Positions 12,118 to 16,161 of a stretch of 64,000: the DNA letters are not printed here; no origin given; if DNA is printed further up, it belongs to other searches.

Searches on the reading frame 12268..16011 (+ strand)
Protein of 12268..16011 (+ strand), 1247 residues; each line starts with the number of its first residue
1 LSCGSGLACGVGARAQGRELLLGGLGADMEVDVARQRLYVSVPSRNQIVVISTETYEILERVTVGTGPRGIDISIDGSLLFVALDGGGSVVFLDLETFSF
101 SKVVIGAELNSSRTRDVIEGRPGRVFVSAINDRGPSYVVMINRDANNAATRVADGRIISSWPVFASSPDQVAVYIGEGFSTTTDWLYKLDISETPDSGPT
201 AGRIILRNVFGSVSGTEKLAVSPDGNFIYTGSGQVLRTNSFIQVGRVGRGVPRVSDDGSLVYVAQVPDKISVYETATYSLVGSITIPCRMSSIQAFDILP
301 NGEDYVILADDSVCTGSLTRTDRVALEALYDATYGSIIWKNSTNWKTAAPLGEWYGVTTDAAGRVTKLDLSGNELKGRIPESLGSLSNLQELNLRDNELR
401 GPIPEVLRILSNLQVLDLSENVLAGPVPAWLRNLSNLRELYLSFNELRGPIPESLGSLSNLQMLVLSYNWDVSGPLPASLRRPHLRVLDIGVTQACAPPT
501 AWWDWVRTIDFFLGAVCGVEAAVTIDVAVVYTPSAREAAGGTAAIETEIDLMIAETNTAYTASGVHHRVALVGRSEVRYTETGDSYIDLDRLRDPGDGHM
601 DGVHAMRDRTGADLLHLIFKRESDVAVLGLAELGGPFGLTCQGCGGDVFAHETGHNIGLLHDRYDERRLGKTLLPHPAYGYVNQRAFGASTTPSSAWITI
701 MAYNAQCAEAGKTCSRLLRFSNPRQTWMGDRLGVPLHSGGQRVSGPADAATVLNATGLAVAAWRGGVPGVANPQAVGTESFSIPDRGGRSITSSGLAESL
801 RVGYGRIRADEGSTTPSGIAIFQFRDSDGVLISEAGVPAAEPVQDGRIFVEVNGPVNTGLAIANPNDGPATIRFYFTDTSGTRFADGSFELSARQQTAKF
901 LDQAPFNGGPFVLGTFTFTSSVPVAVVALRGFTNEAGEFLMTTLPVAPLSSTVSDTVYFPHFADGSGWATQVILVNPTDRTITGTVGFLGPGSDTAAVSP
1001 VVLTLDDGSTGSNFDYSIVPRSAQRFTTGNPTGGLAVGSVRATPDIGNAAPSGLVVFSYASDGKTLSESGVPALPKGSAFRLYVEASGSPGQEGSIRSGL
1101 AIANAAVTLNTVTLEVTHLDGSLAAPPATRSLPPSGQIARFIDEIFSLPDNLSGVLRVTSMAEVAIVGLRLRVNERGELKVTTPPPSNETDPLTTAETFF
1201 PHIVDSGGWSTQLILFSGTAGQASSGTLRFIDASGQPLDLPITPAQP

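Call 50: search_protein_families(library=pfam, proteins=[window:12268-16011:+], max_evalue=0.001)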
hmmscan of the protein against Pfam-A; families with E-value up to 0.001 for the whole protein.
window:12268-16011:+ (1247 aa): 7 families
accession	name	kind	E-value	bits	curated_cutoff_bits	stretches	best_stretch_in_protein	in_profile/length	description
PF13855.12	LRR_8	-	1.5e-15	57.1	27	2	364-423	2-61/61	Leucine rich repeat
PF00560.39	LRR_1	-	3.6e-15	53.3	20.6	0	436-458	1-23/23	Leucine Rich Repeat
PF13688.12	Reprolysin_5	-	8.9e-12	46.1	27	1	524-706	4-189/196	Metallo-peptidase family M12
PF12799.13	LRR_4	-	2.4e-11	43.9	27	2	365-399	3-35/44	Leucine Rich repeats (2 copies)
PF13583.11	Reprolysin_4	-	4.1e-11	43.4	22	1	524-676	4-155/203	Metallo-peptidase family M12B Reprolysin-like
PF23598.1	LRR_14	-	5.6e-08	32.4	40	1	368-494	75-200/353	Leucine-rich repeat region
PF13582.12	Reprolysin_3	-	1.4e-06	29.3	22.4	1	548-662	3-123/123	Metallo-peptidase family M12B Reprolysin-like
